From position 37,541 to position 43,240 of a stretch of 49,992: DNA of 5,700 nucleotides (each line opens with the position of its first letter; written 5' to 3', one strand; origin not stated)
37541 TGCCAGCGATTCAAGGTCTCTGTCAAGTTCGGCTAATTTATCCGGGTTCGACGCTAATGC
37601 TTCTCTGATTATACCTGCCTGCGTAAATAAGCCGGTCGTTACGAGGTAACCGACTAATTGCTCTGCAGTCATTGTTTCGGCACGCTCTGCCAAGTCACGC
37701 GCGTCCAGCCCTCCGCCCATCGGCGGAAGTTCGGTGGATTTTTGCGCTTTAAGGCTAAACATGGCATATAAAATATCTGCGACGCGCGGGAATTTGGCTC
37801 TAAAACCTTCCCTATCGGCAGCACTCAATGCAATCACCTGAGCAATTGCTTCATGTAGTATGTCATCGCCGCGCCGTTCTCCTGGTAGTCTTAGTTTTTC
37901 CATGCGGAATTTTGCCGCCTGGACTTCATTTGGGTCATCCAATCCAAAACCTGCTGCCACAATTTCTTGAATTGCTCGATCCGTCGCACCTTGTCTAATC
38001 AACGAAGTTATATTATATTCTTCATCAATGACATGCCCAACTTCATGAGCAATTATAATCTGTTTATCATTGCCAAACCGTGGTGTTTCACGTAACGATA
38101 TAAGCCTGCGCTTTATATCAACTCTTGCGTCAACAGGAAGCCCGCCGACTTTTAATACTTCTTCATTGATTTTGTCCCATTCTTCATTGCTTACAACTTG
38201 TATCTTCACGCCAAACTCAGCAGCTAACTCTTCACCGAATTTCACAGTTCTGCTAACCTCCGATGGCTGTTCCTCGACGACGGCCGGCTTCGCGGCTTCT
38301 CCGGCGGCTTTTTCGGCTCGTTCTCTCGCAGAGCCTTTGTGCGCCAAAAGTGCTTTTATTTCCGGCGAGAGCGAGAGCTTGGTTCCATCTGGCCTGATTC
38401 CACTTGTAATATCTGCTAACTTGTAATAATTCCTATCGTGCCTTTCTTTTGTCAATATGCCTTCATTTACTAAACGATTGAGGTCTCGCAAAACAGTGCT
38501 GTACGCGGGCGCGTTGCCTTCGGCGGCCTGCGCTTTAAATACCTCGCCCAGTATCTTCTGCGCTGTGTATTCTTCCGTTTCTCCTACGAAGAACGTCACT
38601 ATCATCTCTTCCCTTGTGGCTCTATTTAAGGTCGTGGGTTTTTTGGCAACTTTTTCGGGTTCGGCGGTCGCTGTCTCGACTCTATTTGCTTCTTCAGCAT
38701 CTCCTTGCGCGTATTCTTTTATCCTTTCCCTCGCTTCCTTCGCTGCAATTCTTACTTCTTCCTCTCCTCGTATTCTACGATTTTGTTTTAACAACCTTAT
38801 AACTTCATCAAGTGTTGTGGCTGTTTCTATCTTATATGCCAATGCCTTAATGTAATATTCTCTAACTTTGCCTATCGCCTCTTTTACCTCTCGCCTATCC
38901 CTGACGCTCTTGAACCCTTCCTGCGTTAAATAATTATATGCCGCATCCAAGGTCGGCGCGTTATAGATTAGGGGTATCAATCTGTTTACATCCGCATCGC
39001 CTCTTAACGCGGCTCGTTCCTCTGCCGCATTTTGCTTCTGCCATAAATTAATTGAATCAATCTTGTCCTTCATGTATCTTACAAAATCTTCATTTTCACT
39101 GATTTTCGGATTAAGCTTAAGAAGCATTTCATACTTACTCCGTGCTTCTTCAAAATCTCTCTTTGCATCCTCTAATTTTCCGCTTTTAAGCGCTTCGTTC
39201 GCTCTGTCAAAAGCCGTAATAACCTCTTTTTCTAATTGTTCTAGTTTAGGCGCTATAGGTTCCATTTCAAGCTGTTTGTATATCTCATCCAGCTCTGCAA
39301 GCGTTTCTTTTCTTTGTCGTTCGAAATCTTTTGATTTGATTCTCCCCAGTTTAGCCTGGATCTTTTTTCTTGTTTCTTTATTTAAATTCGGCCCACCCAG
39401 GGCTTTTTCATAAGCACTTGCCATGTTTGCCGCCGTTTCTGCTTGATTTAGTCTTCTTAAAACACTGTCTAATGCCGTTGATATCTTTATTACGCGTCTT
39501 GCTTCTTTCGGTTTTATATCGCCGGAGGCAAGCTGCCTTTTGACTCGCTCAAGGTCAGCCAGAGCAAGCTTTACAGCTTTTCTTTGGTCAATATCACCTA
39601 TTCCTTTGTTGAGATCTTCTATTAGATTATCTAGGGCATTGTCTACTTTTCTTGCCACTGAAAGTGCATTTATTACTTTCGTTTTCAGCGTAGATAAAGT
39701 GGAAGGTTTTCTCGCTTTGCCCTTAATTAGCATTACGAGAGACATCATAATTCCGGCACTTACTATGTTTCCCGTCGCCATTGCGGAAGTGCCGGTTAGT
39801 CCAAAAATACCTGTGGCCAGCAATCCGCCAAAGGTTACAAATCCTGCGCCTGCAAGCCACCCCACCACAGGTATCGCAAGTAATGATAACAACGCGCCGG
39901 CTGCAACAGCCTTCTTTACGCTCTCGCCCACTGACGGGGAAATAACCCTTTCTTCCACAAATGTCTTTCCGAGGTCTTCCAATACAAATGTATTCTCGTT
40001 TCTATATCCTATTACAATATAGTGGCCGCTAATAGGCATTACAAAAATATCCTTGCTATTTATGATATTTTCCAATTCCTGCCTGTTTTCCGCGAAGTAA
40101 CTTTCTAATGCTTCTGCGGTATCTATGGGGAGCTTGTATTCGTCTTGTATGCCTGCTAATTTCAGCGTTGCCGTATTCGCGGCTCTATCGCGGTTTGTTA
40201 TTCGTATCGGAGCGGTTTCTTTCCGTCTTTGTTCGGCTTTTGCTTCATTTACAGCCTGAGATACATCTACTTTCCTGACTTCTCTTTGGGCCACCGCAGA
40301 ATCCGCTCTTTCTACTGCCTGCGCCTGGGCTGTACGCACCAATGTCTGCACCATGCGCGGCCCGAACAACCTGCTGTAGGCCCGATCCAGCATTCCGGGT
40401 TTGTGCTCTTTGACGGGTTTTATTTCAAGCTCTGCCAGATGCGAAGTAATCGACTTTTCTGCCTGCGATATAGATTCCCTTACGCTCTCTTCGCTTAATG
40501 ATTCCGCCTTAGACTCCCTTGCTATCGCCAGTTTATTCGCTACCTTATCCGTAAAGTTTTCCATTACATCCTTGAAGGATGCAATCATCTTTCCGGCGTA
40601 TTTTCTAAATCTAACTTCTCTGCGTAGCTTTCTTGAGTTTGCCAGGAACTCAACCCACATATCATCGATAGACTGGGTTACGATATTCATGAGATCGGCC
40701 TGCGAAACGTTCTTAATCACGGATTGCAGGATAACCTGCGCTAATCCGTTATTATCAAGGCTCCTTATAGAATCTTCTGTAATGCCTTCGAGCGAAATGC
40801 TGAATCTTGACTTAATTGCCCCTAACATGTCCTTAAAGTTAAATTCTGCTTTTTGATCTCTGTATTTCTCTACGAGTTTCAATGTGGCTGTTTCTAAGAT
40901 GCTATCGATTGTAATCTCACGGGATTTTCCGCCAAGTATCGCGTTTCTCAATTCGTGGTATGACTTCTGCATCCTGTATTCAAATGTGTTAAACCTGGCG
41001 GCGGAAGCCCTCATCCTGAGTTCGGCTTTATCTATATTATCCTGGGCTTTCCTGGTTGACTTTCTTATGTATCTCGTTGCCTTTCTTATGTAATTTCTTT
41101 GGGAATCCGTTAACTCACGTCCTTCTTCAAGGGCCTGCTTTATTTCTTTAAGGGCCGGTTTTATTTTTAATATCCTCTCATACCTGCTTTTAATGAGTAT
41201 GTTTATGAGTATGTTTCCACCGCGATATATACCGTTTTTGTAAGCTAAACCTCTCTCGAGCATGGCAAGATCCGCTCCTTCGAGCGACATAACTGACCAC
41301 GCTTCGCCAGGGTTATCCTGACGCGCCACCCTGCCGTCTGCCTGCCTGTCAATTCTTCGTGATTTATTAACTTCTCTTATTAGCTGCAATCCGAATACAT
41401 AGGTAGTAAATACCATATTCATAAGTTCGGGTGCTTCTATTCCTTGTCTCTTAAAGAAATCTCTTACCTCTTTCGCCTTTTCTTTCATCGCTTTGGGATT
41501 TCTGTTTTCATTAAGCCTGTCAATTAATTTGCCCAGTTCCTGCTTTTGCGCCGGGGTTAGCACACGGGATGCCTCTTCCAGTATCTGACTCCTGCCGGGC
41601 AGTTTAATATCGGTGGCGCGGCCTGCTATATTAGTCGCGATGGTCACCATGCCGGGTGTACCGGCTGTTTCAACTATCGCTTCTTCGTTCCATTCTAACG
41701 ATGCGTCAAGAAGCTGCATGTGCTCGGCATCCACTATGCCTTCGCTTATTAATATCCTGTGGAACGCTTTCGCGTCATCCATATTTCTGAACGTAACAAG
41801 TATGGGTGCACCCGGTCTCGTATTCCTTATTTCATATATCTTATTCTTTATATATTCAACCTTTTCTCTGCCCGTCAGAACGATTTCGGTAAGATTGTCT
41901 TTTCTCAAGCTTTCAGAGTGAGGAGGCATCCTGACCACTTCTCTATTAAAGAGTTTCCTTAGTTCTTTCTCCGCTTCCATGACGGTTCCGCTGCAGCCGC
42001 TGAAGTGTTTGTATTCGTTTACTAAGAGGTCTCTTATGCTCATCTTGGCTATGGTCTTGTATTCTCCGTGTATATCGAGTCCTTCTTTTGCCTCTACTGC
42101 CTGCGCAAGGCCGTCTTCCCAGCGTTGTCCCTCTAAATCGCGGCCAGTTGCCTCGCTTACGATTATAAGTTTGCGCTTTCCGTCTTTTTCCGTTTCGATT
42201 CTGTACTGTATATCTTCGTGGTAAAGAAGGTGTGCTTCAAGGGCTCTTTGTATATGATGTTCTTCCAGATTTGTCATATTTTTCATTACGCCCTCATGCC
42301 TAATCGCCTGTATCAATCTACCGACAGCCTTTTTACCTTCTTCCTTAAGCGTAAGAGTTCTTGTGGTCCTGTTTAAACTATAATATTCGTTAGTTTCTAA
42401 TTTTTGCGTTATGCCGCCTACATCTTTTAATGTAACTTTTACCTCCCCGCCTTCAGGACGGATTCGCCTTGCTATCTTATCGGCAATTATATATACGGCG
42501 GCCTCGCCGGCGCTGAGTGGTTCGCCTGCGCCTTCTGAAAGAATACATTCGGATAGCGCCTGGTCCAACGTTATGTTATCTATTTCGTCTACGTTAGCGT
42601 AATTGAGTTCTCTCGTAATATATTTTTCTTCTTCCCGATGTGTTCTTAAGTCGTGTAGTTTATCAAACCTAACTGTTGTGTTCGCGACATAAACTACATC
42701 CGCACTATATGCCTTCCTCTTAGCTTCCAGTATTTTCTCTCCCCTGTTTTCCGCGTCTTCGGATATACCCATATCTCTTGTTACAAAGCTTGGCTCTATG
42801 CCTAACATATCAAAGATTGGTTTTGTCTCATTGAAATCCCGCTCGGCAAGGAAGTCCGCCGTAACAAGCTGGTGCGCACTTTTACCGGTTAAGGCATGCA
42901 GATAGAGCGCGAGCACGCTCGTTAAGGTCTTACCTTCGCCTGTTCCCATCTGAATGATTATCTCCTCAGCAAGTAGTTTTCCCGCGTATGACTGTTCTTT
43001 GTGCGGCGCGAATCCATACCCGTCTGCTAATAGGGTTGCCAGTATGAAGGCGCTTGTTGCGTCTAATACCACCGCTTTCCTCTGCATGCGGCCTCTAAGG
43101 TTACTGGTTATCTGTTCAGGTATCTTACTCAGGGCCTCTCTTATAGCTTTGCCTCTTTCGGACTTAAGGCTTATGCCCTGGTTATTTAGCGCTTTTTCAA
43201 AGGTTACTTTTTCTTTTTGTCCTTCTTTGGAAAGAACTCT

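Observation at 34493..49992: Second giant ORF is open to the right window edge and weaves repeatedly through the membrane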

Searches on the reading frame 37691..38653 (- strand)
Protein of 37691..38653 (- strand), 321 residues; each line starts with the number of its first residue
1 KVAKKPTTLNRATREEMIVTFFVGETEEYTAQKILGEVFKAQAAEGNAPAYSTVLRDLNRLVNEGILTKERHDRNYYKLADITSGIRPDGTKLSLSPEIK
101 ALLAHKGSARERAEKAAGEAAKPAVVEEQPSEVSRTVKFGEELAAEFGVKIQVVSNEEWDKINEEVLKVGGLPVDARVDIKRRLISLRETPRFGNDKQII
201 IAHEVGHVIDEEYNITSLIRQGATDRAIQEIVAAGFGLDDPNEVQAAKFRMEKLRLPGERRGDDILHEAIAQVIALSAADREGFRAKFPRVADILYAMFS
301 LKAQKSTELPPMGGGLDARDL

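Call 38: predict_structure(protein=window:37691-38653:-)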
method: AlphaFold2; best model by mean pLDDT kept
length: 321 residues; sequences in the alignment: 1
mean_pLDDT: 46.9   pTM: 0.33
mean pLDDT of the five models: 46.9, 40.6, 38.9, 37.6, 34.9
residues with pLDDT >= 90: 0; 70-90: 0; 50-70: 137; < 50: 184
segments of 3 or more residues with pLDDT < 50: 1-8, 80-96, 101-118, 120-156, 165-223, 248-250, 252-259, 299-321
pLDDT, mean of each block of 10 residues (from residue 1): 40 58 51 59 56 59 57 53 42 45 42 45 34 36 39 48 43 36 38 38 31 39 54 64 53 41 54 56 63 54 33 37 32
secondary structure, 60 per line:
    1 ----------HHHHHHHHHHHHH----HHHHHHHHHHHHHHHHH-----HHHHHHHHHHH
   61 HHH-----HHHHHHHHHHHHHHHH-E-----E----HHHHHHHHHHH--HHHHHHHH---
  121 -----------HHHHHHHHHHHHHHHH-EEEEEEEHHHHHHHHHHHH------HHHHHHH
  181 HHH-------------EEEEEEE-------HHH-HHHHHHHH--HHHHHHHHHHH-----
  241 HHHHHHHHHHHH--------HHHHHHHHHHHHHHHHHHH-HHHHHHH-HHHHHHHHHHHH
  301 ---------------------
elements in order: H11-23 H28-44 H50-63 H69-84 H97-107 H110-117 H132-147 E149-155 H156-167 H174-183 E197-203 H215-222 H225-235 H241-252 H261-279 H281-287 H289-300

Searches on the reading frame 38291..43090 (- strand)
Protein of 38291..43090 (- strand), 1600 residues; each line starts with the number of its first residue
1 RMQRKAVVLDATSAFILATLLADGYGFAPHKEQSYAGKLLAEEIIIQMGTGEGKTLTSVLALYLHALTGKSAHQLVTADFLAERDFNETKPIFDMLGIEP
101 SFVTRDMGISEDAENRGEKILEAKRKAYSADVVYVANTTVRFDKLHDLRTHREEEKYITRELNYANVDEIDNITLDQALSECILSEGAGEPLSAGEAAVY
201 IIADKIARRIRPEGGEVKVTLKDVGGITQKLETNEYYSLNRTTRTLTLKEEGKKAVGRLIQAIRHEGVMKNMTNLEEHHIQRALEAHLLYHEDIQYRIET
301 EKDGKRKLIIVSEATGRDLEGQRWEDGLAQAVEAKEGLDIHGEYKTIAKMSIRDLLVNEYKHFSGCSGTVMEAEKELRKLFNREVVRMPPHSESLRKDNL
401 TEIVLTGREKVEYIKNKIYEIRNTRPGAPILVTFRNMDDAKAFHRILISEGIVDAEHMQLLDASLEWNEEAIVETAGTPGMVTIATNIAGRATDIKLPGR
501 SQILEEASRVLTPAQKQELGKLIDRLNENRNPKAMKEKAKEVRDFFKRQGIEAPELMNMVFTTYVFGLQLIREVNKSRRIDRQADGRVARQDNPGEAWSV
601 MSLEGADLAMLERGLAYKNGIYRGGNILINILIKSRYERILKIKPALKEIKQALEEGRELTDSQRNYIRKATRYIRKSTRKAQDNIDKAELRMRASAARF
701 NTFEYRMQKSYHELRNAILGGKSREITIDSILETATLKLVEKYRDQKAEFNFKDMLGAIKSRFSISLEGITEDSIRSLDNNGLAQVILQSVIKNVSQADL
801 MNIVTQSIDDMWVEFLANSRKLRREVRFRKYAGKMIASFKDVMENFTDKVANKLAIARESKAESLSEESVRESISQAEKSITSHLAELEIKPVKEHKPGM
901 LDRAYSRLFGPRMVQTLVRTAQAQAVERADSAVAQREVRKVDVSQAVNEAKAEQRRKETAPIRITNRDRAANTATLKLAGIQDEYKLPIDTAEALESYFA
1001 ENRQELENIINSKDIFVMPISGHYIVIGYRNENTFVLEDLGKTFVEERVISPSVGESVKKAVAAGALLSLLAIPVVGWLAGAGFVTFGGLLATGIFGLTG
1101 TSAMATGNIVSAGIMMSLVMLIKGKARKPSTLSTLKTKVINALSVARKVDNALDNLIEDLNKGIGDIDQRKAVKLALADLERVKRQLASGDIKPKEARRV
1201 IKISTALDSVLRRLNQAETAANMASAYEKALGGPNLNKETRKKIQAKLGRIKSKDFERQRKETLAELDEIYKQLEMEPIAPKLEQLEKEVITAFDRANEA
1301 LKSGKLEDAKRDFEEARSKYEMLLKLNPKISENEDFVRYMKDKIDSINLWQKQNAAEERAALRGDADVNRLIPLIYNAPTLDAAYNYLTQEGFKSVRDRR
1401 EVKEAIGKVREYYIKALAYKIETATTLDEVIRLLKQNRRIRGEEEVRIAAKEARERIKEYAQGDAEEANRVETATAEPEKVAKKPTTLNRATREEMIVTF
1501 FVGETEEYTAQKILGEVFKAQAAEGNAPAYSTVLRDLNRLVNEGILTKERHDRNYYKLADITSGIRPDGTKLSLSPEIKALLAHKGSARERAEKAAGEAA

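Call 5: search_protein_families(library=pfam, proteins=[window:38291-43090:-], max_evalue=0.1)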
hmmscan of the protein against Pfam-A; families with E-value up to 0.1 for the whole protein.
window:38291-43090:- (1600 aa): 7 families
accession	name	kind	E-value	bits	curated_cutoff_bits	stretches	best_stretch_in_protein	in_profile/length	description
PF07517.20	SecA_DEAD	-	1.1e-45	156.6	24.6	1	25-378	74-290/290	SecA DEAD-like domain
PF21090.3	P-loop_SecA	-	6.5e-24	85.1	27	1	395-605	3-182/205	SecA P-loop domain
PF01043.26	SecA_PP_bind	-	4.3e-18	66.4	23.5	1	225-333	10-110/110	SecA preprotein cross-linking domain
PF07516.18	SecA_SW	-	1.2e-06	29.2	26.7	1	673-834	5-167/200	SecA Wing and Scaffold domain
PF00270.35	DEAD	-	4e-05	23.8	26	1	37-174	8-130/167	DEAD/DEAH box helicase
PF07719.23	TPR_2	-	0.031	14.8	27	0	1294-1319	5-30/34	Tetratricopeptide repeat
PF03965.22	Penicillinase_R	-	0.053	14.3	22.6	0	1516-1555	22-60/115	Penicillinase repressor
